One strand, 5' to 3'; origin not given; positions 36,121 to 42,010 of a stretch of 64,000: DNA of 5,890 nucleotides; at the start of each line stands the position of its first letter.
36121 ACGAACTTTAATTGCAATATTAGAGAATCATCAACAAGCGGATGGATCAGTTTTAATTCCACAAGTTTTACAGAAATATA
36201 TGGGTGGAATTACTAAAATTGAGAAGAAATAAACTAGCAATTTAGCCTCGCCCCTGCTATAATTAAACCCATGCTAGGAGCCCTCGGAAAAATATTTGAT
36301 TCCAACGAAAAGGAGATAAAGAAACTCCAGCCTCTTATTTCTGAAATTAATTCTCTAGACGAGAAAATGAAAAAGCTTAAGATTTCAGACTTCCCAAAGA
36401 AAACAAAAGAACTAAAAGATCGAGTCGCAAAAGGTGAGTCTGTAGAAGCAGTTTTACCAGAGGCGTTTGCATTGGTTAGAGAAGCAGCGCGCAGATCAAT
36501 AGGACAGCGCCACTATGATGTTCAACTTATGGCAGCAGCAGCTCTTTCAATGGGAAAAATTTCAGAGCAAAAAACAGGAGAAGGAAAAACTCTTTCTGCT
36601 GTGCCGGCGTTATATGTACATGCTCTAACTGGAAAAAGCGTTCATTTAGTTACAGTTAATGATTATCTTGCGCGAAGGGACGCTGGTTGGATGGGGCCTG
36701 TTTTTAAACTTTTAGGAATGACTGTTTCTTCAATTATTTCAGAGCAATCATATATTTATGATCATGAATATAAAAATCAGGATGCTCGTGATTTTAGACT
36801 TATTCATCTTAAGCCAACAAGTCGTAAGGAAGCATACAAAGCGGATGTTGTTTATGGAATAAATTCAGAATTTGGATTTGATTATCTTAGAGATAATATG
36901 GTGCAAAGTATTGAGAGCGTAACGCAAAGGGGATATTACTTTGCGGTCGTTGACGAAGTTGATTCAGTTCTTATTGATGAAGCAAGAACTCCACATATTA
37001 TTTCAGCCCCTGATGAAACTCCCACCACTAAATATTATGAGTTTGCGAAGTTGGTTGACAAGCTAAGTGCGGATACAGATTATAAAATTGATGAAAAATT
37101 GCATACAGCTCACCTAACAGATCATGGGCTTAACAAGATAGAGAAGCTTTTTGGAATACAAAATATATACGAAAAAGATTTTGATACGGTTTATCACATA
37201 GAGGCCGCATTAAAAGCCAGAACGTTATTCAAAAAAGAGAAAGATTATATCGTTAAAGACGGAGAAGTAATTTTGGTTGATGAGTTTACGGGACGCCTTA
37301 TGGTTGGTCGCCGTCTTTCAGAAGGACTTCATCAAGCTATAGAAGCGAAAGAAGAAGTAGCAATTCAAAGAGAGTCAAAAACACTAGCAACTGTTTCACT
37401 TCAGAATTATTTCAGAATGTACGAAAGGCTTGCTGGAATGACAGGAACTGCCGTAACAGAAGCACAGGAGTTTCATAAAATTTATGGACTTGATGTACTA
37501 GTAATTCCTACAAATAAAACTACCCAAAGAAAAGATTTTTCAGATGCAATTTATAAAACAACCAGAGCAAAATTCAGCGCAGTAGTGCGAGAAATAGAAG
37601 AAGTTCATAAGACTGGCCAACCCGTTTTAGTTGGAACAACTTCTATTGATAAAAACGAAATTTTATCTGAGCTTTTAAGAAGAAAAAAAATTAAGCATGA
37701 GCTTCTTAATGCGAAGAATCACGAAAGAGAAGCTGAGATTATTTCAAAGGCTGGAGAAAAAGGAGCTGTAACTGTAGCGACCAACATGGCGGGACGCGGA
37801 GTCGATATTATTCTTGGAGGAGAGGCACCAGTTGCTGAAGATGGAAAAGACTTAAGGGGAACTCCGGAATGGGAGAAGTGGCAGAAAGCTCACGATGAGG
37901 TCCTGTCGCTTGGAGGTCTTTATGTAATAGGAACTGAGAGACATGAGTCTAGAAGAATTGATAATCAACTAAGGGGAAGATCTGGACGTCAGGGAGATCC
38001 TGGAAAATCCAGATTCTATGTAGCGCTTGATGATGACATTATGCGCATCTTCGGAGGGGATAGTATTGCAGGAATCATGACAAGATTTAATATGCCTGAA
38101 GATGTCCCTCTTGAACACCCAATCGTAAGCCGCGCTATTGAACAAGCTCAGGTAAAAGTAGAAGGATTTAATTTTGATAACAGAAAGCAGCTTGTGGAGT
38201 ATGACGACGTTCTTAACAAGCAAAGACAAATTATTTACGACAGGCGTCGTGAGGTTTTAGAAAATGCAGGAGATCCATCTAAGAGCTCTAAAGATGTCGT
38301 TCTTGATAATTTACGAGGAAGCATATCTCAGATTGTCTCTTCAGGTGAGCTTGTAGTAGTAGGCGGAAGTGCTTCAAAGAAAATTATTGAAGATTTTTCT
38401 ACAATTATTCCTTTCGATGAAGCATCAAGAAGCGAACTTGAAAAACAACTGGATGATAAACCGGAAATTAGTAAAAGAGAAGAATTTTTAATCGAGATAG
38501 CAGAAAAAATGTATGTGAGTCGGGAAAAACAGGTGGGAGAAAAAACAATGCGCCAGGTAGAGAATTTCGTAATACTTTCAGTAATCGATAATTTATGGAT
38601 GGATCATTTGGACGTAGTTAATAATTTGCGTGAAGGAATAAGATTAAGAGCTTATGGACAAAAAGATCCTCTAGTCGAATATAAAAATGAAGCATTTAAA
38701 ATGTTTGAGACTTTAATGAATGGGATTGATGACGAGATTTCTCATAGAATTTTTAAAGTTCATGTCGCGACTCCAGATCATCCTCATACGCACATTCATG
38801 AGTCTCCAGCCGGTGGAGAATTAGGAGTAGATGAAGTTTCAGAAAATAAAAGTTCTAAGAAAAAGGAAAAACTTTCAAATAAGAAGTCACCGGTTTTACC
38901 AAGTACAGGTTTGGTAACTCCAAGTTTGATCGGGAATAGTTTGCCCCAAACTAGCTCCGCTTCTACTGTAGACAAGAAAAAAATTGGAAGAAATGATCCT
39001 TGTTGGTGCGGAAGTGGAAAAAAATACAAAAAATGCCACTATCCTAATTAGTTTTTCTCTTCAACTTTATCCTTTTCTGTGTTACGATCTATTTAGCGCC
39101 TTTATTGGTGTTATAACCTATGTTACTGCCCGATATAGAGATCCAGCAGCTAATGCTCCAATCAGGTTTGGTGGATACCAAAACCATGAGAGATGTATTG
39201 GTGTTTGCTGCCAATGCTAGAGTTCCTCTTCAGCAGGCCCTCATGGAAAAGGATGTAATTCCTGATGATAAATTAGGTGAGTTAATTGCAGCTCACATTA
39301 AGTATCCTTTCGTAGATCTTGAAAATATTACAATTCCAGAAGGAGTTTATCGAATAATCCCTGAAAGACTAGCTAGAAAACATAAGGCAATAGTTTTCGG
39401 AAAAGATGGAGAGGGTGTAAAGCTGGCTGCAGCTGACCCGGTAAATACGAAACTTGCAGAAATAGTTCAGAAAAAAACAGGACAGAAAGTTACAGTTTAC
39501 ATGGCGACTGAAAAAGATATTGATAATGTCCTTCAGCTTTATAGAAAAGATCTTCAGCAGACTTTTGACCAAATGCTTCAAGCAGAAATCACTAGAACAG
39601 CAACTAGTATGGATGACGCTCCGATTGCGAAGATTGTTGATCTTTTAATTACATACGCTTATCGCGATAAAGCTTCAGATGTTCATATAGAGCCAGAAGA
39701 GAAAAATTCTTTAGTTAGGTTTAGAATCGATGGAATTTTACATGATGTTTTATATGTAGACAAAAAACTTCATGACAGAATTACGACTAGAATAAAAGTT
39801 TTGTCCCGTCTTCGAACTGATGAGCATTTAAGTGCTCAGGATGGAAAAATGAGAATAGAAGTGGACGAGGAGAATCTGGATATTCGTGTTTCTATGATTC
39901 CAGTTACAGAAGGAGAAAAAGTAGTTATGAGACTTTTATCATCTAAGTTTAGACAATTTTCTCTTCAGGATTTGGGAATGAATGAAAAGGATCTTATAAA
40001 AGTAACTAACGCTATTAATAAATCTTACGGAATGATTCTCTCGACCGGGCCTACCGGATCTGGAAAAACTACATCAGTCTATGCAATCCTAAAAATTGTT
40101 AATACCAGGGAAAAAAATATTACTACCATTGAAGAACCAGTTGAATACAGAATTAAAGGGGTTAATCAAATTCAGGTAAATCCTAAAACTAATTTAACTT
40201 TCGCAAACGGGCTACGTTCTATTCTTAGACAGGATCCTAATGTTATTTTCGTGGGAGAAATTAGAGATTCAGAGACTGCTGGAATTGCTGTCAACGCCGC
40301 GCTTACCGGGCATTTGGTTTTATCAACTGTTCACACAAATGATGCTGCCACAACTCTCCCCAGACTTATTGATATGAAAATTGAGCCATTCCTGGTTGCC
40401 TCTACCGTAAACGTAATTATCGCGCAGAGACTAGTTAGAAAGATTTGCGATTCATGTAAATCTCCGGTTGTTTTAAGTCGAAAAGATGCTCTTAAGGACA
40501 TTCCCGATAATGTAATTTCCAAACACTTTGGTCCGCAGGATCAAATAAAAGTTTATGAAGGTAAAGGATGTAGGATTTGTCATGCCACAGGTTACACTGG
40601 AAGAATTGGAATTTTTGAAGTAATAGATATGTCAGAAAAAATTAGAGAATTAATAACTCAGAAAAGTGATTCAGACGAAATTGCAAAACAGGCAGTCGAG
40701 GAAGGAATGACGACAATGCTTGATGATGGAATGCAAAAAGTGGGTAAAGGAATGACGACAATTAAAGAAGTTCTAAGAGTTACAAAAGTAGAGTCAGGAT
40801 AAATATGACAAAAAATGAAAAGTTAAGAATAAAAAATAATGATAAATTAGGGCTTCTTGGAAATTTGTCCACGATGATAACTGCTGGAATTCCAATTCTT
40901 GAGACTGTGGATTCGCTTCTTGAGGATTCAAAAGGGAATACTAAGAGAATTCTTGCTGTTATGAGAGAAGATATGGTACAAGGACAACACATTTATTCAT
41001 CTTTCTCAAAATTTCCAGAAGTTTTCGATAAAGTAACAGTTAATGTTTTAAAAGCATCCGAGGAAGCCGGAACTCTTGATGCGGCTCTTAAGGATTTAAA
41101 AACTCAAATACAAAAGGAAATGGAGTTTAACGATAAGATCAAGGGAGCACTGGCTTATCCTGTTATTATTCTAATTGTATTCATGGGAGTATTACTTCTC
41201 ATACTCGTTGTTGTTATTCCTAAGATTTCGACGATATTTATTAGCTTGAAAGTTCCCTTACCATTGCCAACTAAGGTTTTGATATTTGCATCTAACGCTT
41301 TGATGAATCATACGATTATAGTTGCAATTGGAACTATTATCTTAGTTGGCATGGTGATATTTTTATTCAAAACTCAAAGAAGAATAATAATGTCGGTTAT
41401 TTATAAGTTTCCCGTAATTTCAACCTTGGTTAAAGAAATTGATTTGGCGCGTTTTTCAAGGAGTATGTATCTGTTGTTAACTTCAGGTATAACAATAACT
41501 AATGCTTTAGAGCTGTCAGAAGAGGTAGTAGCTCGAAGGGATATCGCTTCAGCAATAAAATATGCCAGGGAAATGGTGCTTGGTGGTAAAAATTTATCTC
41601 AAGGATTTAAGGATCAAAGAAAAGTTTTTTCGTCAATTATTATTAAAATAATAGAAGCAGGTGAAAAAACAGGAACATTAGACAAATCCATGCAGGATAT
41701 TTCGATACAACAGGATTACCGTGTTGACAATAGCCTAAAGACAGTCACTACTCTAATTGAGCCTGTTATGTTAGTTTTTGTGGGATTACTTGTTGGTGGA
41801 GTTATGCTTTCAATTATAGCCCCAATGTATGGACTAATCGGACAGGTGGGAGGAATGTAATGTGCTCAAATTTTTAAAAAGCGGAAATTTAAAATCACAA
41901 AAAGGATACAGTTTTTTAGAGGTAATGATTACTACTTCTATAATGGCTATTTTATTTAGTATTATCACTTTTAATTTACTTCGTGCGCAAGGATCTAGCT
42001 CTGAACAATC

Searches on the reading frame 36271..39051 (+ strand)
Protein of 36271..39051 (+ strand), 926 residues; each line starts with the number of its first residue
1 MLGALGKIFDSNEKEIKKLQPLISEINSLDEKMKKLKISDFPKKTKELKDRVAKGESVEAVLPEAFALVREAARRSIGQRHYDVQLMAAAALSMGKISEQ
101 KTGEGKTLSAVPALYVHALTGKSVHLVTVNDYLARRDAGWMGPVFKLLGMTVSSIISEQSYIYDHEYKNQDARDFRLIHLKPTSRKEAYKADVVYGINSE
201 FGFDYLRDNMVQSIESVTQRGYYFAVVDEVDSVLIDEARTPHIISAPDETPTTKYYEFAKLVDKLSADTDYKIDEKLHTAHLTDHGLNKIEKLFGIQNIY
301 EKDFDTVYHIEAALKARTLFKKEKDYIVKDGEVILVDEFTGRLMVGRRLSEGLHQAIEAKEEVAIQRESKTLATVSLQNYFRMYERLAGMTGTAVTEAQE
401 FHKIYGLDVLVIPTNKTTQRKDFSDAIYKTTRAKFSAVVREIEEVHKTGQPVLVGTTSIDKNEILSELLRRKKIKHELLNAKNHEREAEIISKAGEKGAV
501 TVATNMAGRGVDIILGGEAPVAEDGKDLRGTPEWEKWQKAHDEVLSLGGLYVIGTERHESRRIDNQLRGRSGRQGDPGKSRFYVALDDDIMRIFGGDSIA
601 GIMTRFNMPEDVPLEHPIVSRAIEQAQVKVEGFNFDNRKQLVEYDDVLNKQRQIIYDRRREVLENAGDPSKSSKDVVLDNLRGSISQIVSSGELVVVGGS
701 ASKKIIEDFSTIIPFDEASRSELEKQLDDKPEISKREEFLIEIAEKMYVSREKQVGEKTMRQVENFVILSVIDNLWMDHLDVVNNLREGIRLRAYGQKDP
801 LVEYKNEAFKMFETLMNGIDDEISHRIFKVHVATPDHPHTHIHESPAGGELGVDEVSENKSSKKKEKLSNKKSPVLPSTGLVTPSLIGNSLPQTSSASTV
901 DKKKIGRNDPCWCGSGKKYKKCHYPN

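Call 22: search_protein_families(library=pfam, proteins=[window:36271-39051:+], max_evalue=0.01)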
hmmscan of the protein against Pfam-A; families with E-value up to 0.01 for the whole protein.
window:36271-39051:+ (926 aa): 6 families
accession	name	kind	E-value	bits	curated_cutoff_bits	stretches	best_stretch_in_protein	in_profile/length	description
PF07517.20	SecA_DEAD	-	3.6e-111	371.5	24.6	1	7-402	3-290/290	SecA DEAD-like domain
PF21090.3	P-loop_SecA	-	6.7e-86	287.6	27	1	418-611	2-205/205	SecA P-loop domain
PF07516.18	SecA_SW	-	4.6e-56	190.5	26.7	1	613-830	1-199/200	SecA Wing and Scaffold domain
PF01043.26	SecA_PP_bind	-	2.9e-38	131.3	23.5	1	252-358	3-110/110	SecA preprotein cross-linking domain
PF02810.21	SEC-C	-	1.6e-10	41.1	20.4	1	907-925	1-19/19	SEC-C motif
PF00271.37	Helicase_C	-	0.0014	19.3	23.5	1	434-513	2-81/110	Helicase conserved C-terminal domain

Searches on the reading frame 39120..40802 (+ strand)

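Call 22: search_protein_families(library=pfam, proteins=[window:39120-40802:+], max_evalue=0.01)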
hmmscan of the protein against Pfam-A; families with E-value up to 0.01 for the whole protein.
window:39120-40802:+ (560 aa): 2 families
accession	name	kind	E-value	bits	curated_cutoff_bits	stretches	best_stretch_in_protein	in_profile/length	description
PF00437.27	T2SSE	-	1.2e-128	429.4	24.9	1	164-553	3-370/370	Type II/IV secretion system protein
PF05157.20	MshEN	-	6.2e-15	55.4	23.1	1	61-143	2-85/90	MshEN domain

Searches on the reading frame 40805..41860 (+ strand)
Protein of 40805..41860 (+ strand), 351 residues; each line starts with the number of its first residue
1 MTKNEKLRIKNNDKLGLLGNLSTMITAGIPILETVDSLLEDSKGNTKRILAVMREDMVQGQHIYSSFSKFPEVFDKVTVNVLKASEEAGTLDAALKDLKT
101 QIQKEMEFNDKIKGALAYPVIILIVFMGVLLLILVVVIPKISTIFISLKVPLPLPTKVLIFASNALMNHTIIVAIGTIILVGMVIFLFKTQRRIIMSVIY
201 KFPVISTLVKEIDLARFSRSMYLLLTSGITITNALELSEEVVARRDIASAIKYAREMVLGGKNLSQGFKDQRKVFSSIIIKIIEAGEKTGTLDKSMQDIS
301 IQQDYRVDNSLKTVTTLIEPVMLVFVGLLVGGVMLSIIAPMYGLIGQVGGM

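Call 22: search_protein_families(library=pfam, proteins=[window:40805-41860:+], max_evalue=0.01)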
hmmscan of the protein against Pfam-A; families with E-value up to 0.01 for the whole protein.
window:40805-41860:+ (351 aa): 2 families
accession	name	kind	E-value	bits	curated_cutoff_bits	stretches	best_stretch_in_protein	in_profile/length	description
PF00482.28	T2SSF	-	1.6e-43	148.1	25.2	2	18-139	2-125/125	Type II secretion system (T2SS), protein F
PF20990.2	DUF2207_C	-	0.0029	17.8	33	1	43-190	71-187/247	Predicted membrane protein (DUF2207) C-terminal domain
